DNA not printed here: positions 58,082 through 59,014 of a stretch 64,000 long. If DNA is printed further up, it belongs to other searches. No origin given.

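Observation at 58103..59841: Orphan corrinoid-protein / CdhD(AcsD)-like pair with an unusual palindrome-rich leader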

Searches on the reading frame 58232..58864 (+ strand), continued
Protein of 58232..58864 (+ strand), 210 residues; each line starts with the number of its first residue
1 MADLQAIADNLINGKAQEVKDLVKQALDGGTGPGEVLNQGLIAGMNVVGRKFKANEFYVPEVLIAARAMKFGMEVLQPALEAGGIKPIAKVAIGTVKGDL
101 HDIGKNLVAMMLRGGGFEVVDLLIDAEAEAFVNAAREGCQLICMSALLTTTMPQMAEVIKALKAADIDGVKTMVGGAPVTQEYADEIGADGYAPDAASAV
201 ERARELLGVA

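Call 33: search_solved_structures(query=window:58232-58864:+, show_alignments=1)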
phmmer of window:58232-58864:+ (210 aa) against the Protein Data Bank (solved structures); distinct sequences matched with E-value up to 0.001: 26.
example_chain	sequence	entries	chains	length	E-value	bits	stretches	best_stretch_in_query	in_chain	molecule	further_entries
1y80_A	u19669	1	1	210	5.4e-59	202.4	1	7-207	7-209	Predicted cobalamin binding protein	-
7xcn_M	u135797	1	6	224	1.8e-42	148.5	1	19-209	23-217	Trimethylamine methyltransferase corrinoid protein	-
3ezx_A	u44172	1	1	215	6.8e-33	117.3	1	7-206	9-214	Monomethylamine corrinoid protein 1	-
4jgi_A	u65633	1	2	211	7.1e-31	110.7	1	4-204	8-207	Putative uncharacterized protein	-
1bmt_A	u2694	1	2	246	1e-25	93.8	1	10-184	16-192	METHIONINE SYNTHASE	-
3bul_A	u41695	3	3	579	2.5e-25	92.6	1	10-183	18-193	Methionine synthase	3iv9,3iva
1k7y_A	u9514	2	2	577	2.4e-23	86.1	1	10-183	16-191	methionine synthase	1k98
8ssd_A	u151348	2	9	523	4.3e-22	82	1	7-208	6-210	Methionine synthase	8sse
9cbp_A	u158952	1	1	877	6.6e-22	81.4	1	6-208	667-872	Methionine synthase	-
8ssc_A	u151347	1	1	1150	1e-21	80.8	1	7-208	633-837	Methionine synthase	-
2i2x_B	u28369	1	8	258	1.9e-21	79.9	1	6-203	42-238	Methyltransferase 1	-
9cbq_A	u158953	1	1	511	3.8e-21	78.9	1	6-208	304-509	Methionine synthase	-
9cbr_A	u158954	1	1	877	4.7e-21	78.6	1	6-208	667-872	Methionine synthase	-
9cbo_A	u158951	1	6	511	5e-21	78.5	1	6-208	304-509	Methionine synthase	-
8g3h_A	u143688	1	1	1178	7.9e-19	71.4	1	11-189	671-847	Methionine synthase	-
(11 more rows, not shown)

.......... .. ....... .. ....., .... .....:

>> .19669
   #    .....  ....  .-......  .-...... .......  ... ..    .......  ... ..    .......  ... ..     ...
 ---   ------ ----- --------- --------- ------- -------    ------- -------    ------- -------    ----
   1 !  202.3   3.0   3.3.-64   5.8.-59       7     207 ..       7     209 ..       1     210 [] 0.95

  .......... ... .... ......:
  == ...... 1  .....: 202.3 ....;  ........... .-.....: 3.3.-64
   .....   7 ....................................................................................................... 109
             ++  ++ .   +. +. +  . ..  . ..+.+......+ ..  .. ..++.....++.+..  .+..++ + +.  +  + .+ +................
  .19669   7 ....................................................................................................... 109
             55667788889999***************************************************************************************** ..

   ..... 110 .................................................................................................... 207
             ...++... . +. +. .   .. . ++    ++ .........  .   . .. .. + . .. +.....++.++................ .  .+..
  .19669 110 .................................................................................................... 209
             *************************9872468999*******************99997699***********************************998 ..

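Call 34: find_related_loci(query=window:58232-58864:+, collection=metagenome_contigs, flank=10000)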
Query window:58232-58864:+ (210 aa) in metagenome_contigs; peptide patterns used: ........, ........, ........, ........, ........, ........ (x = any residue, [..] = any of these).
600 stretches matched a pattern (row limit reached: there are more); 439 encode a relative of the query (tblastn E <= 1e-3); the best 80 are kept; 80 distinct loci.
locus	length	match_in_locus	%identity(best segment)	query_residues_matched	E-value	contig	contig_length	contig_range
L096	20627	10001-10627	92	1-209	6e-125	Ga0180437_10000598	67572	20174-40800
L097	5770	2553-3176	65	1-207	3e-89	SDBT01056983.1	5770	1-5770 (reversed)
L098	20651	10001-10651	66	3-209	7e-89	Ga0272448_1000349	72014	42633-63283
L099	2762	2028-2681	67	1-209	2e-90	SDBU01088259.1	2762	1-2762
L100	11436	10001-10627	69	1-207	3e-87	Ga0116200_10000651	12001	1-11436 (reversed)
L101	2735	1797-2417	68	1-207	2e-88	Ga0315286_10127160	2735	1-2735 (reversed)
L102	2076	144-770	68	1-207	2e-90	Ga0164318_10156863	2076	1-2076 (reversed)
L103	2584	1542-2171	65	1-209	2e-88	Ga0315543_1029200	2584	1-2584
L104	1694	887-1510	68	4-209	2e-90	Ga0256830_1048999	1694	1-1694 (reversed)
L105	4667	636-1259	67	3-209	5e-85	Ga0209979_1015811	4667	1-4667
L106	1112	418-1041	67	1-207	2e-91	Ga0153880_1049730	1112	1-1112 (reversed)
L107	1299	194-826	65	1-210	1e-90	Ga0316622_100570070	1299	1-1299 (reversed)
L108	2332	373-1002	67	1-210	2e-87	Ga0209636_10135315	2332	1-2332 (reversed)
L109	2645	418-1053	64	1-210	4e-86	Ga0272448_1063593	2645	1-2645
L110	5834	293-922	67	1-208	4e-84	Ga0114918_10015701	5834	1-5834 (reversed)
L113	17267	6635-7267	65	1-210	4e-84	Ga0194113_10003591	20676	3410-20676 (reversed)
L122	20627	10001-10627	67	3-209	5e-83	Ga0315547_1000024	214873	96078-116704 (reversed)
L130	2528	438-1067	61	1-209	8e-84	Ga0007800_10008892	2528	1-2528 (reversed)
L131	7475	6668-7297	64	3-210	5e-82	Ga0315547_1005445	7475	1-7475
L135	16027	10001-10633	64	1-209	1e-81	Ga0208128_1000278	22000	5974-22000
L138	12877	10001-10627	60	1-208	9e-81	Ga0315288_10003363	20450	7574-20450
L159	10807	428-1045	68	3-207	7e-79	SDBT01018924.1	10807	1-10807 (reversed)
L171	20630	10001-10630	62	1-208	3e-76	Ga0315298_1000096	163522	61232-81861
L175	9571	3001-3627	60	1-207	2e-76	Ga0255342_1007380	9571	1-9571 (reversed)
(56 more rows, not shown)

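Call 37: search_protein_families(library=pfam, proteins=[L138:7929-9839:+, L135:12535-13707:+, L100:7273-9027:-, L171:10665-11144:+, L122:11686-12294:+, L122:12372-13001:+, L171:6609-7610:+, L131:5354-6595:+, L113:7929-10211:+, L130:1073-1918:+], max_evalue=0.0001)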
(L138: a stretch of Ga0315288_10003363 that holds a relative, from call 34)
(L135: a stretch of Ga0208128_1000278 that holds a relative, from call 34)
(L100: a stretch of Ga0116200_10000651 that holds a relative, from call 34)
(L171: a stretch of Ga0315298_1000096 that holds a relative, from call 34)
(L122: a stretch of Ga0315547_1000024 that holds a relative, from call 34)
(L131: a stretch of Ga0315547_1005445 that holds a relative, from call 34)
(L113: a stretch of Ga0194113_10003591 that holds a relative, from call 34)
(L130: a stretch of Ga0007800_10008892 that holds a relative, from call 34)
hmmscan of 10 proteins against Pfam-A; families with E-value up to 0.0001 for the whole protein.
L138:7929-9839:+ (636 aa): 5 families
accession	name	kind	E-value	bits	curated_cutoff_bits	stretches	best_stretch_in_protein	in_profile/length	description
PF14574.11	RACo_C_ter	-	1.7e-75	253.9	27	1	369-630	5-249/261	C-terminal domain of RACo the ASKHA domain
PF17651.6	Raco_middle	-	8.1e-61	204.9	26.8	1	202-361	1-161/163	RACo middle region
PF17650.6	RACo_linker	-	1.8e-23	82.6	26.2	1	119-198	4-85/86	RACo linker region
PF00111.32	Fer2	-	3.7e-11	43.2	21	1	21-93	4-76/77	2Fe-2S iron-sulfur cluster binding domain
PF13510.11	Fer2_4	-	7.5e-06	26.4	22.8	1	15-59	3-56/82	2Fe-2S iron-sulfur cluster binding domain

L135:12535-13707:+ (390 aa): 1 family
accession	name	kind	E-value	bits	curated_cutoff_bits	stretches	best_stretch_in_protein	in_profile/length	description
PF01208.23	URO-D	-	9.8e-13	48.3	23.9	1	107-356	90-334/346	Uroporphyrinogen decarboxylase (URO-D)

L100:7273-9027:- (584 aa): 3 families
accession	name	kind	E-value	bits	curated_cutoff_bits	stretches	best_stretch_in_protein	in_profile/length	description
PF00664.28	ABC_membrane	-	2.8e-51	175.2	28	1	23-285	5-269/274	ABC transporter transmembrane region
PF00005.33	ABC_tran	-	4.8e-37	128.1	25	1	351-500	1-137/137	ABC transporter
PF02463.25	SMC_N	-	3.1e-09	37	40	1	391-542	110-211/220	RecF/RecN/SMC N terminal domain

L171:10665-11144:+ (159 aa): 1 family
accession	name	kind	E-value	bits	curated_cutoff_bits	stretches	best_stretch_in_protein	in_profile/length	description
PF00892.27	EamA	-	2.8e-06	28.1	28.2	1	41-145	35-134/135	EamA-like transporter family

L122:11686-12294:+ (202 aa): 1 family
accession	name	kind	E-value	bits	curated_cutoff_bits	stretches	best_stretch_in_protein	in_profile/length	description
PF01812.26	5-FTHF_cyc-lig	-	7e-42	143.9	27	1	12-192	1-186/186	5-formyltetrahydrofolate cyclo-ligase family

L122:12372-13001:+ (209 aa): 1 family
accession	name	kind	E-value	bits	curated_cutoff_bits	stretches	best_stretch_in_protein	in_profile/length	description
PF04961.17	FTCD_C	-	1.8e-64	217.3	24.5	1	6-186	1-181/182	Formiminotransferase-cyclodeaminase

L171:6609-7610:+ (333 aa): 2 families
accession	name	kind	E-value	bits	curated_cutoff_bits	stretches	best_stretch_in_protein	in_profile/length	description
PF00551.24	Formyl_trans_N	-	1.2e-29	103.8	26.1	1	7-176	9-179/181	Formyl transferase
PF02911.23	Formyl_trans_C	-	8.4e-13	48.8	21.1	1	205-300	4-98/100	Formyl transferase, C-terminal domain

L131:5354-6595:+ (413 aa): 2 families
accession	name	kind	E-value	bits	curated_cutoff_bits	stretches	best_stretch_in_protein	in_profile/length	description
PF03562.22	MltA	-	8.3e-49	166.1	24.3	1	142-310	1-163/163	MltA specific insert domain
PF06725.17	3D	-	1.2e-14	54.7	23.8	1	328-409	1-71/72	3D domain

L113:7929-10211:+ (760 aa): 1 family
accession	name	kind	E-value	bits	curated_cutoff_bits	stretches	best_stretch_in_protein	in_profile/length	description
PF09586.16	YfhO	-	1.6e-14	53.7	28.5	1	111-319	28-237/835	Bacterial membrane protein YfhO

L130:1073-1918:+ (281 aa): 2 families
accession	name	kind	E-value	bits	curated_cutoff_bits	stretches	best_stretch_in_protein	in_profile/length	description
PF01039.27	Carboxyl_trans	-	4.7e-19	68.8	22.3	1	59-240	11-178/493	Carboxyl transferase domain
PF17848.7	Zn_ribbon_ACC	-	5.5e-10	39.7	24.5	1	25-50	1-26/26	Acetyl-CoA carboxylase zinc finger domain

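Call 53: search_protein_families(library=ncbifam, proteins=[L091:8001-8633:+, L122:9992-10636:+, L122:10891-11682:+], max_evalue=1e-20)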
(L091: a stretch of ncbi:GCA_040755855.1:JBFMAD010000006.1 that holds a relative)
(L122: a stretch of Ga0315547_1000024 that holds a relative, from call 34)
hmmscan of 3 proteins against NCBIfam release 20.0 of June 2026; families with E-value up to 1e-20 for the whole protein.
L091:8001-8633:+ (210 aa): 8 families
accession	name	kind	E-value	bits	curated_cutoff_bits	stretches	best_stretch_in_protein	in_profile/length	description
TIGR02370.1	pyl_corrinoid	subfamily_domain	1.2e-54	184.8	215.3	1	7-199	2-197/197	methyltransferase cognate corrinoid protein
NF047996.1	corrin_MtgC_2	exception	4.9e-54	183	370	1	8-207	9-210/212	glycine betaine-specific corrinoid protein MtgC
NF041607.1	dimeth_corrin_MtbC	equivalog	3e-50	170.6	350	1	7-206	1-202/203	dimethylamine corrinoid protein MtbC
NF047995.1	corrinoid_MtgC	exception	1.3e-48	165.3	310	1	5-208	6-214/215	glycine betaine-specific corrinoid protein MtgC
TIGR02082.1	metH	equivalog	2.7e-38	131.3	1010.85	1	6-200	649-845/1182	methionine synthase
NF040669.1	MtaC2_Meth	equivalog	4.2e-38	131.2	450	1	5-200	44-239/267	methanol--corrinoid protein MtaC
NF040655.1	MtaC_Meth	equivalog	2.7e-32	111.8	420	1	4-207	36-238/253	methanol--corrinoid protein MtaC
NF007024.0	PRK09490.1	equivalog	1.4e-31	109.1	1497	1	6-183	664-846/1234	methionine synthase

L122:9992-10636:+ (214 aa): 8 families
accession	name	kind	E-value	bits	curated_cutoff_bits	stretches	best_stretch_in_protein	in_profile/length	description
NF047996.1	corrin_MtgC_2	exception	5.8e-63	212.2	370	1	5-210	5-210/212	glycine betaine-specific corrinoid protein MtgC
TIGR02370.1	pyl_corrinoid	subfamily_domain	1.6e-58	197.4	215.3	1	8-202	2-197/197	methyltransferase cognate corrinoid protein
NF041607.1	dimeth_corrin_MtbC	equivalog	4.7e-58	196.1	350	1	8-210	1-203/203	dimethylamine corrinoid protein MtbC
NF047995.1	corrinoid_MtgC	exception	1.7e-56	191.1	310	1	5-210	5-213/215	glycine betaine-specific corrinoid protein MtgC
TIGR02082.1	metH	equivalog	2.2e-40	138.2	1010.85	1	8-204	650-846/1182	methionine synthase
NF040669.1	MtaC2_Meth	equivalog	7.2e-39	133.7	450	1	6-203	44-239/267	methanol--corrinoid protein MtaC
NF040655.1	MtaC_Meth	equivalog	5.8e-36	123.8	420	1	5-209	36-237/253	methanol--corrinoid protein MtaC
NF007024.0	PRK09490.1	equivalog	2.6e-35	121.6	1497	1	8-186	665-846/1234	methionine synthase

L122:10891-11682:+ (263 aa): 4 families
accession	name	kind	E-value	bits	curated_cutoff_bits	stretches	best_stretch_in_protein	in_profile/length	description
NF005719.0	PRK07535.1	domain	9.6e-106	352.8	259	1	1-262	1-262/268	methyltetrahydrofolate:corrinoid/iron-sulfur protein methyltransferase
TIGR02082.1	metH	equivalog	5.1e-43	146.9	1010.85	1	2-238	344-595/1182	methionine synthase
NF040758.1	CODH_ACS_meth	exception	1.3e-41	142.7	370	1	2-255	5-259/261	carbon monoxide dehydrogenase/acetyl-CoA synthase methytransferase subunit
NF007024.0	PRK09490.1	equivalog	1.9e-25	88.9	1497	1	16-228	376-602/1234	methionine synthase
